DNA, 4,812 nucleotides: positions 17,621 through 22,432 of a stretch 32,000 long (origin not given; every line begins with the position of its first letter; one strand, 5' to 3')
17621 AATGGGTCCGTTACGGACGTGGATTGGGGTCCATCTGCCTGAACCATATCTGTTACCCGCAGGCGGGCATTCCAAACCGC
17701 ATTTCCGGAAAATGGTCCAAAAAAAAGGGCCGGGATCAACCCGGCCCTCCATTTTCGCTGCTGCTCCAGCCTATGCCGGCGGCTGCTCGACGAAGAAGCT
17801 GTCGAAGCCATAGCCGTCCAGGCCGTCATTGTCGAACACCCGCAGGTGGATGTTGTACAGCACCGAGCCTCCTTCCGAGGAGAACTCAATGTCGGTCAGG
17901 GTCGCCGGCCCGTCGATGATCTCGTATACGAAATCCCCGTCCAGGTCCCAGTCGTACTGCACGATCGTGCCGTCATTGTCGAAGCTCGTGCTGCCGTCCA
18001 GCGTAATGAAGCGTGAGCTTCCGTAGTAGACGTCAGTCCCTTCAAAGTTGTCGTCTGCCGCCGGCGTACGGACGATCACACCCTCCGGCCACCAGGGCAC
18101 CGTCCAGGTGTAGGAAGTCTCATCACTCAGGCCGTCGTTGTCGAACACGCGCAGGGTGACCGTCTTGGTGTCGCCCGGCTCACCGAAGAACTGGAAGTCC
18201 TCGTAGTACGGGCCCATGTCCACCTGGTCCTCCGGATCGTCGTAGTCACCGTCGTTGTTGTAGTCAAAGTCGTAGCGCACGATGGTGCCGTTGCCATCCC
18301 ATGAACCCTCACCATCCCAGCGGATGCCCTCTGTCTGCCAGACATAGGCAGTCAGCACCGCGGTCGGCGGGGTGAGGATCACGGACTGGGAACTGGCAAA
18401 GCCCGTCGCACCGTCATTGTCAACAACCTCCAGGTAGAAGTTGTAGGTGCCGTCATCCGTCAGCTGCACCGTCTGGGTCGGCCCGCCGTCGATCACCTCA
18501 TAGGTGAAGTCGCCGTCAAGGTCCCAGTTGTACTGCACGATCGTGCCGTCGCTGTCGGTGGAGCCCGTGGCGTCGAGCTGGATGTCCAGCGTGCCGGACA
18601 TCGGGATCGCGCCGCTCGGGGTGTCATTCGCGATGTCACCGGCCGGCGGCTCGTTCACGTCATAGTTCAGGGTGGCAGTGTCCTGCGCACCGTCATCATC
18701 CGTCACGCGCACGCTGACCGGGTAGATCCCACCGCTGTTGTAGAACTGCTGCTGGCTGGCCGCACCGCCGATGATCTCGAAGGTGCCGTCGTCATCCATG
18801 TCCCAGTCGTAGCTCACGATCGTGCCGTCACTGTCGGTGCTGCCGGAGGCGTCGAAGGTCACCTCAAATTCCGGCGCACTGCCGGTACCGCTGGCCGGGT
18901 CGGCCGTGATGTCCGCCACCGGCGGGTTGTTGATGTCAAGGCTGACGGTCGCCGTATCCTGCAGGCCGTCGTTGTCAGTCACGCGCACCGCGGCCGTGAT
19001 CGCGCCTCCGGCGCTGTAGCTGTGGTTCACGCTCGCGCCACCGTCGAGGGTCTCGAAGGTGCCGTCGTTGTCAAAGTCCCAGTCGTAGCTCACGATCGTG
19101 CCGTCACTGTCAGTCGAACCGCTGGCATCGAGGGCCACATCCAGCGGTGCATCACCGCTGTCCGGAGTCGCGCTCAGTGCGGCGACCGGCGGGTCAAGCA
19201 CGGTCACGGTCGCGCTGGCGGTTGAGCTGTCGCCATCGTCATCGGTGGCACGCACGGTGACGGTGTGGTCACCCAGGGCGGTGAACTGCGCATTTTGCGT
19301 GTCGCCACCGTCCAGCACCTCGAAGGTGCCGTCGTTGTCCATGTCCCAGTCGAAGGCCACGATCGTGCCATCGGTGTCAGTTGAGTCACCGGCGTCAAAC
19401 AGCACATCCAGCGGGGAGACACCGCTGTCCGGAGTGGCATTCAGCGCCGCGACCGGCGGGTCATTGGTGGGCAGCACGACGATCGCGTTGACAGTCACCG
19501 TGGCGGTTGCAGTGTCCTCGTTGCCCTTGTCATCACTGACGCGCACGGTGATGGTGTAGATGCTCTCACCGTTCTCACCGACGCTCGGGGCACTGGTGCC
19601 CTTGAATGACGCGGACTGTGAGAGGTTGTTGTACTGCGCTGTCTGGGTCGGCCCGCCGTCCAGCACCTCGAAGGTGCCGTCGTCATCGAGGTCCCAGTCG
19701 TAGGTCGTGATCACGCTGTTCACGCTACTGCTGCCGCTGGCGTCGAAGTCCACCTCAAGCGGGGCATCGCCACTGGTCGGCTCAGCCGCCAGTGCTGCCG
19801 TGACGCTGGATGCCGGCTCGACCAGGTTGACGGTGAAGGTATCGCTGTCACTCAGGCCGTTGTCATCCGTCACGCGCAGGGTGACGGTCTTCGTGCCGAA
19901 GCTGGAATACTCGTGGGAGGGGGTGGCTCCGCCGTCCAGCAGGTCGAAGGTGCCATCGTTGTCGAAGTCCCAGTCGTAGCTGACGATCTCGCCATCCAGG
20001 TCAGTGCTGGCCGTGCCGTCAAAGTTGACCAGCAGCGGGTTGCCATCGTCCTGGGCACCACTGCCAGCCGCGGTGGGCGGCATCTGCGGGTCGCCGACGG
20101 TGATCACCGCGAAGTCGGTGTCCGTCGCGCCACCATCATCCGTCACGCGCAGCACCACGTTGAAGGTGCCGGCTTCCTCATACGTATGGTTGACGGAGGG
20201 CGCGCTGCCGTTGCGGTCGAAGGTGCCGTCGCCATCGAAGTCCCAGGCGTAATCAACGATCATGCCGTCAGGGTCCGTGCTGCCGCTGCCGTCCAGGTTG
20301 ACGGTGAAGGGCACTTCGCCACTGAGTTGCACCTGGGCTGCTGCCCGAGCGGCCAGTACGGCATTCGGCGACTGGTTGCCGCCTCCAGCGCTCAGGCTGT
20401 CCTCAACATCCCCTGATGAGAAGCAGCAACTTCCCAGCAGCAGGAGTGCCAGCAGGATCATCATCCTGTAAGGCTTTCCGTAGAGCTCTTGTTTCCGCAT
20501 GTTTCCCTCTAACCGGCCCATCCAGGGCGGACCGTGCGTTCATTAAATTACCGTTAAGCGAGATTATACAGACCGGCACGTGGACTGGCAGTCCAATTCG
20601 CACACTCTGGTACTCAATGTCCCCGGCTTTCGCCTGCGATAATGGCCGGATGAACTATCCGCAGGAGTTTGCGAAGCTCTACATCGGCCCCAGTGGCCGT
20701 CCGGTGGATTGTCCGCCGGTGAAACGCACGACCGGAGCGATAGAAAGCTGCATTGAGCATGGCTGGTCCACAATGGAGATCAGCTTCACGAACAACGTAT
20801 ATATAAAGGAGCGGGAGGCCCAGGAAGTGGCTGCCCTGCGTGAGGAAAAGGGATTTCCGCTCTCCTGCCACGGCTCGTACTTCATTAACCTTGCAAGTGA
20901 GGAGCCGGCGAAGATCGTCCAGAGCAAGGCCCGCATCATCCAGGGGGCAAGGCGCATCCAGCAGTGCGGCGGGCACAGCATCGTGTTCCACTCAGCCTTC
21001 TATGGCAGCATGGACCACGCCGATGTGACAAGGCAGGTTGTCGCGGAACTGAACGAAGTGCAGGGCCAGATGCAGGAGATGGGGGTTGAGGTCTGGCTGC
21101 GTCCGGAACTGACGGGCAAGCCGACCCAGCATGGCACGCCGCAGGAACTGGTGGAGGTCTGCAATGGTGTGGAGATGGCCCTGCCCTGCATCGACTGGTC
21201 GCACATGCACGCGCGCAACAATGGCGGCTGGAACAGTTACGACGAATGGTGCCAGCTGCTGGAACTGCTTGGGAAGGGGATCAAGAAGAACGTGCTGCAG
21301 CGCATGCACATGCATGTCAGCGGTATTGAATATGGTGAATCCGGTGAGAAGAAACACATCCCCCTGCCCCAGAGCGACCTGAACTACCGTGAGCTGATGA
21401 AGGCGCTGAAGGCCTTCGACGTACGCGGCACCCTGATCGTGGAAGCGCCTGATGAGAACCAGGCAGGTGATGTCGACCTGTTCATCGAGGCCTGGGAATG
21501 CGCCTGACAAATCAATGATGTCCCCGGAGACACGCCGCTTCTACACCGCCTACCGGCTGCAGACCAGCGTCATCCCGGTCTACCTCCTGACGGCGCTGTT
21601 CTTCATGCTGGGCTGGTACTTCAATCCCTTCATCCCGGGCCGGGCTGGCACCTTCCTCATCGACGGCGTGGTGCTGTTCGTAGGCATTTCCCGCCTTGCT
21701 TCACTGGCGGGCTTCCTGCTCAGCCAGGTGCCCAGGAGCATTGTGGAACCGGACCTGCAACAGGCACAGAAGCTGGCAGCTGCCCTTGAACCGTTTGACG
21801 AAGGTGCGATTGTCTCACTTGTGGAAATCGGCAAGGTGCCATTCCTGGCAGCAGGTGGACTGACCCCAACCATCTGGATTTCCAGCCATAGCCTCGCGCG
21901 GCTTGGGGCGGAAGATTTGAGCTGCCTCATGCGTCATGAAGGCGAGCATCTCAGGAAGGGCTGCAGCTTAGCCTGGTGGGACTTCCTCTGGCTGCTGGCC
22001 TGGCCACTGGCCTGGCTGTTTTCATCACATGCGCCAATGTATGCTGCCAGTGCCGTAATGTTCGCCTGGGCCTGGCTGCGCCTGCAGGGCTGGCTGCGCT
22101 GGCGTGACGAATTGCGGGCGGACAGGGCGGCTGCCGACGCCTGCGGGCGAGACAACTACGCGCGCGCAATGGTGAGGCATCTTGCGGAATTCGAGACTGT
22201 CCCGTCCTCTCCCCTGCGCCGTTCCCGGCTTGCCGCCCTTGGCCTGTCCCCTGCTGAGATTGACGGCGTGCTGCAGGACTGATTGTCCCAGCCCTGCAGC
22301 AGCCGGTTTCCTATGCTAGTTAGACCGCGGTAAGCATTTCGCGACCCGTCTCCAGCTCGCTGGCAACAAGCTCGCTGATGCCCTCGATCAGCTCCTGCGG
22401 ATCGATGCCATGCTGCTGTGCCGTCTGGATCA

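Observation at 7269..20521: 13-kb same-strand island of five giant lipoproteins built around one low-GC polytopic membrane protein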

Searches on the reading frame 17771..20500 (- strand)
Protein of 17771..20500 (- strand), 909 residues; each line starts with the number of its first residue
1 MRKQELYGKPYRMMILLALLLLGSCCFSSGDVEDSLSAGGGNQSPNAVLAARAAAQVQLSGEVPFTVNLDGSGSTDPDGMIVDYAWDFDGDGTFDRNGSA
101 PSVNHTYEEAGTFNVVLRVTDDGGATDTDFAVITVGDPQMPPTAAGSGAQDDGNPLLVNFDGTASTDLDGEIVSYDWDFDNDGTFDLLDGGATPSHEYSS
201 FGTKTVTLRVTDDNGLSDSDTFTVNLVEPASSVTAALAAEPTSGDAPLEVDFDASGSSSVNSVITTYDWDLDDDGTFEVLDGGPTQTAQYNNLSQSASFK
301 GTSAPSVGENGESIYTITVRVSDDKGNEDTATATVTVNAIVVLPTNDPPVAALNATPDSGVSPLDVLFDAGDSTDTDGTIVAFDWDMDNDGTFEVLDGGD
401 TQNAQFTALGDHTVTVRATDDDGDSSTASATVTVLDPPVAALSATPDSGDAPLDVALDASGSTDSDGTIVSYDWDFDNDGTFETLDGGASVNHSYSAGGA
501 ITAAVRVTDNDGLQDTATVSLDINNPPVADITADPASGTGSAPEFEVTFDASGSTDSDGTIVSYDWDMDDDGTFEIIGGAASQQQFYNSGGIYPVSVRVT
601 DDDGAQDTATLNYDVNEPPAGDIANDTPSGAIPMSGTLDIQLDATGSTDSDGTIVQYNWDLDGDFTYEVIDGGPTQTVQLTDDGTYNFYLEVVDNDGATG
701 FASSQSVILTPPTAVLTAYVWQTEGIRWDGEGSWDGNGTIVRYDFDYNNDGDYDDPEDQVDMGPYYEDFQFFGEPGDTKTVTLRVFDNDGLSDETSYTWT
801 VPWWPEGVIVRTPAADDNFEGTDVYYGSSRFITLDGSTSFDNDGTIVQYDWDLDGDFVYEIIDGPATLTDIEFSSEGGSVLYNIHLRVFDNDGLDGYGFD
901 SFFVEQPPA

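Call 4: search_protein_families(library=pfam, proteins=[window:17771-20500:-], max_evalue=0.1)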
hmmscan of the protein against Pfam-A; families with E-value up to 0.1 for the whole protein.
window:17771-20500:- (909 aa): 13 families
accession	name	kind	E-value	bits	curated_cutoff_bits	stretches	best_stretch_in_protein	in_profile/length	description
PF18911.6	PKD_4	-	4.3e-86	283.5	27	7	64-135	17-85/85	PKD domain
PF00801.26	PKD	-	3.5e-60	200.4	23.5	7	57-129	11-75/80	PKD domain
PF22352.2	K319L-like_PKD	-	1.2e-51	173.1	27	8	639-703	13-79/84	K319L-like, PKD domain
PF21027.3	Sde0182_C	-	6.1e-11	43.2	27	0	66-88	1-24/83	Cellulose-binding protein Sde0182, C-terminal domain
PF05345.18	He_PIG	-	7.2e-08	33.2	24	1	298-338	60-96/96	Putative Ig domain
PF17963.7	Big_9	-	1.1e-07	33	23.6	3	258-336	17-89/89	Bacterial Ig domain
PF07495.19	Y_Y_Y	-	3.3e-06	27.3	26.6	0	315-337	40-62/65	Y_Y_Y domain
PF08329.16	ChitinaseA_N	-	1.9e-05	24.8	21.2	0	100-137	72-109/133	Chitinase A, N-terminal domain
PF00028.23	Cadherin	-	0.00053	20.8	28.8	0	313-338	65-91/93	Cadherin domain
PF16967.11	TcfC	-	0.00058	19.8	29.4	0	590-608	43-61/68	E-set like domain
PF02494.22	HYR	-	0.018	15.8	21.7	0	180-225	36-80/81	HYR domain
PF18981.6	InlK_D3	-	0.022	15.3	25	0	404-434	44-75/75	Internalin K domain (D3/D4)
PF02010.21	REJ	-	0.025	13.7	25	0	267-618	124-415/452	REJ domain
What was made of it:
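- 17771..20500 (-): 909-aa lipoprotein made of nine PKD units (PKD9). It is an adjacent gene. Its membership of the core module is not supported, because it lacks the N-module. PKD_4 283 bits (call 4).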

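Call 5: search_protein_families(library=ncbifam, proteins=[window:17771-20500:-], max_evalue=0.1)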
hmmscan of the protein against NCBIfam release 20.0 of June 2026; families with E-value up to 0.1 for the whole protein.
window:17771-20500:- (909 aa): 4 families
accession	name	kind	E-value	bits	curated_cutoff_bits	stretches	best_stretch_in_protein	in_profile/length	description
TIGR00864.1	PCC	subfamily_domain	1.1e-10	38.7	1861.4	2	80-291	1085-1278/2700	polycystin cation channel protein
NF058578.1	CPR_pilus_PamR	equivalog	2e-07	30.2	300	1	100-126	203-229/297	pilus system RbmA-like protein PamR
TIGR01643.1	YD_repeat_2x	repeat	0.0068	16.9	15.8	0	645-663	8-26/42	YD repeat-containing protein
TIGR03769.1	P_ac_wall_RPT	domain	0.015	15.8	30.9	1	406-434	9-39/41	TIGR03769 domain-containing protein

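Call 87: search_protein_families(library=padloc, proteins=[window:17771-20500:-], max_evalue=0.01)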
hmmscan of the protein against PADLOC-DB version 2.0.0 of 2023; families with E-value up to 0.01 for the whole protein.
window:17771-20500:- (909 aa): 0 families

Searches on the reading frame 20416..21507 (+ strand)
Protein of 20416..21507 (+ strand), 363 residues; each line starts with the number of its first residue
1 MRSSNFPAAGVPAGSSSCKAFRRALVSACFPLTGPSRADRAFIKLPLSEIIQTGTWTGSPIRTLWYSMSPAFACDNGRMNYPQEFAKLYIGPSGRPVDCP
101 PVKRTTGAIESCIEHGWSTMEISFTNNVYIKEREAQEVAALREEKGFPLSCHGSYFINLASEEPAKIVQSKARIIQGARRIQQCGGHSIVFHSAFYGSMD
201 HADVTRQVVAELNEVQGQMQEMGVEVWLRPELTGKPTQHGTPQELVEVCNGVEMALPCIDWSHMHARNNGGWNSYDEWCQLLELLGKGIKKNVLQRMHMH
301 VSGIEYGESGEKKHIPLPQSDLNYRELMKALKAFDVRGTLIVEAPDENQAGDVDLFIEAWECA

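Call 7: search_protein_families(library=pfam, proteins=[window:20416-21507:+], max_evalue=0.001)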
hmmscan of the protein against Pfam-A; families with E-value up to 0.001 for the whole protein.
window:20416-21507:+ (363 aa): 1 family
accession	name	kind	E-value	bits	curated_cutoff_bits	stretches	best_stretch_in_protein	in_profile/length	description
PF01261.30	AP_endonuc_2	-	3.2e-28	99.5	31.1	1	112-348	4-233/249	Xylose isomerase-like TIM barrel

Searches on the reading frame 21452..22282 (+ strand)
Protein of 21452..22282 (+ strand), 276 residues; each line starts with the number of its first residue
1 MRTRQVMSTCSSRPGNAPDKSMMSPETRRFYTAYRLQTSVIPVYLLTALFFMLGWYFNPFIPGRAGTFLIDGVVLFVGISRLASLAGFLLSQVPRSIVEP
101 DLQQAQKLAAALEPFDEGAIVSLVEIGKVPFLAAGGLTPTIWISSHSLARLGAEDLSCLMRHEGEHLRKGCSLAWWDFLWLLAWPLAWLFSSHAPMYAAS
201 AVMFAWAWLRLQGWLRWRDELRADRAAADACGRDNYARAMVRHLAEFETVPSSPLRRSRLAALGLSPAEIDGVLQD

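Call 7: search_protein_families(library=pfam, proteins=[window:21452-22282:+], max_evalue=0.001)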
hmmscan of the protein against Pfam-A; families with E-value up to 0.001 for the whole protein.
window:21452-22282:+ (276 aa): 0 families

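Call 79: search_protein_families(library=pfam, proteins=[window:21452-22282:+], max_evalue=0.1)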
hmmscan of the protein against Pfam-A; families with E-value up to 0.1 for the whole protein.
window:21452-22282:+ (276 aa): 2 families
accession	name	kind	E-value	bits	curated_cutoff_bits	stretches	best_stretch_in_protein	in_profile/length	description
PF01435.24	Peptidase_M48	-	0.025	14.9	20.3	1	199-263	119-182/186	Peptidase family M48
PF05569.17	Peptidase_M56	-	0.078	12.6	31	0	129-183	167-218/296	BlaR1 peptidase M56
